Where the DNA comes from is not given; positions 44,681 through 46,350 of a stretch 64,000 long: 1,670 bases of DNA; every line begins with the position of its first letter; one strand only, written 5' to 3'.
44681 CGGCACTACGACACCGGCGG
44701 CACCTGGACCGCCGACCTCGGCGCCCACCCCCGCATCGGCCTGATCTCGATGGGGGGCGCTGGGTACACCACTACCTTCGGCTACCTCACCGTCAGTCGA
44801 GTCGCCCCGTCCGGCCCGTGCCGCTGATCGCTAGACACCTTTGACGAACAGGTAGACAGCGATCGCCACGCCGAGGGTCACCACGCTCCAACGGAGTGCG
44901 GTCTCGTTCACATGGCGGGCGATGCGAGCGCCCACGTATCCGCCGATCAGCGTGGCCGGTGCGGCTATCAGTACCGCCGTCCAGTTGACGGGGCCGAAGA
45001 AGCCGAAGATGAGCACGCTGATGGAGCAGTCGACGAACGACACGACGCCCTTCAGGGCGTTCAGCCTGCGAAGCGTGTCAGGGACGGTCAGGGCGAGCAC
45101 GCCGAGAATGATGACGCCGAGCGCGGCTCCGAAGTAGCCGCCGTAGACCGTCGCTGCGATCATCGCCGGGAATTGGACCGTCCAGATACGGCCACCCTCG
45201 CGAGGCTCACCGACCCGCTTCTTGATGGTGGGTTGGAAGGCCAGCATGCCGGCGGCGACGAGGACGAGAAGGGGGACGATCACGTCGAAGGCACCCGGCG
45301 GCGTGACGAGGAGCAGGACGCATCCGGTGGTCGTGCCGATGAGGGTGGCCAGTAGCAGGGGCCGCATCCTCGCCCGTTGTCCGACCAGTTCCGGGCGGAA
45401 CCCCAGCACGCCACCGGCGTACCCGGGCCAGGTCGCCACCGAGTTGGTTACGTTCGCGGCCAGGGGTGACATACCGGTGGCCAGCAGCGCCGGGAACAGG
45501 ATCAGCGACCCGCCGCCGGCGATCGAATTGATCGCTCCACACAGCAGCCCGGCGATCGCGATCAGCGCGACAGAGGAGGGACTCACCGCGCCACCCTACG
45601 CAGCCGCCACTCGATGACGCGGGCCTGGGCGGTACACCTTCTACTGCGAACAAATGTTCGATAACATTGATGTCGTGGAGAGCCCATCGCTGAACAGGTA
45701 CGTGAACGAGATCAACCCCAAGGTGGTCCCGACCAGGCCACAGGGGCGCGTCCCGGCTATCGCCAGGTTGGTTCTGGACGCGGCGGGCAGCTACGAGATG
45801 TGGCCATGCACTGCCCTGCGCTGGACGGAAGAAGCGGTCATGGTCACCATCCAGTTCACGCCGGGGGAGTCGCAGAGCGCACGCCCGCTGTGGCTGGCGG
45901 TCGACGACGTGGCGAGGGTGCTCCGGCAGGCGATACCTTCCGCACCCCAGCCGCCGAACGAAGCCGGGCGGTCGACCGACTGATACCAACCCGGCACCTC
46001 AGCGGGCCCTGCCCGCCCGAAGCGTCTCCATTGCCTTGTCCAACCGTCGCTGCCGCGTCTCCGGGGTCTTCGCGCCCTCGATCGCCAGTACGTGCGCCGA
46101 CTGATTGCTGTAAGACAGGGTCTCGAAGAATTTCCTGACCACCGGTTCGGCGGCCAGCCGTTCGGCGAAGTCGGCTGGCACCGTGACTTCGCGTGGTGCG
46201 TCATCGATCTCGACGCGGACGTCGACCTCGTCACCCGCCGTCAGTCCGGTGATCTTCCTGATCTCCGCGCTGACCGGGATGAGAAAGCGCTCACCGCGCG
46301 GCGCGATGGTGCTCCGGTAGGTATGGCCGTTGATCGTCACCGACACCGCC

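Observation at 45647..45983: Second SOS box with the same start-codon-embedded layout on an uncharacterised 109-aa protein: candidate new DNA-damage-inducible gene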

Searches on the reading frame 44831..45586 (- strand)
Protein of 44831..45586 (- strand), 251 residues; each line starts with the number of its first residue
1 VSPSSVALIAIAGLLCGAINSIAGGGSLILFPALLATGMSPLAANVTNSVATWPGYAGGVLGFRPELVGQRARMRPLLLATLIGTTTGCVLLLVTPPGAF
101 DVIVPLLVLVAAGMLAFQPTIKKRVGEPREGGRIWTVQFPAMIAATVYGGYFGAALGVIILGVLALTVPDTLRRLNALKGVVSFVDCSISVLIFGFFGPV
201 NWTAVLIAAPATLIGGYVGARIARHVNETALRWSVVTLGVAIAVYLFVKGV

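Call 4: search_protein_families(library=pfam, proteins=[window:44831-45586:-], max_evalue=0.1)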
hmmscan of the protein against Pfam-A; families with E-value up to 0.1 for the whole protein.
window:44831-45586:- (251 aa): 1 family
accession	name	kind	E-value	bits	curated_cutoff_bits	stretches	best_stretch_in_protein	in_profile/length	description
PF01925.25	TauE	-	9.7e-36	124.1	32.6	1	9-246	1-237/237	Sulfite exporter TauE/SafE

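Call 5: search_protein_families(library=ncbifam, proteins=[window:44831-45586:-], max_evalue=0.1)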
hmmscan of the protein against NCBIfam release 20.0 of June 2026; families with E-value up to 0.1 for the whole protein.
window:44831-45586:- (251 aa): 2 families
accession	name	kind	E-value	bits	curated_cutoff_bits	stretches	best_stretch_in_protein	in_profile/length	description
NF007909.0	PRK10621.1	equivalog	4.9e-16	58.9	383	1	2-244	8-248/266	hypothetical protein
NF040961.1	MamO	equivalog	0.0041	15.5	800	1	195-247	598-648/648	magnetosome protein MamO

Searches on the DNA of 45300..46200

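Call 102: search_rna_families(source=window, start=45300, end=46200, threshold=evalue, max_evalue=1)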
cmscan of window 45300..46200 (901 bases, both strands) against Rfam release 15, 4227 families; matches with E-value up to 1: 0.
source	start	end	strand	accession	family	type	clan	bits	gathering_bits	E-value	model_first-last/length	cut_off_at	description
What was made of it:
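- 45675..45983 (+): Coding sequence of the 102-aa protein (stop codon included). No Rfam match (call 102).
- Tried and rejected: There is no Rfam match in 45300-46200 (call 102).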
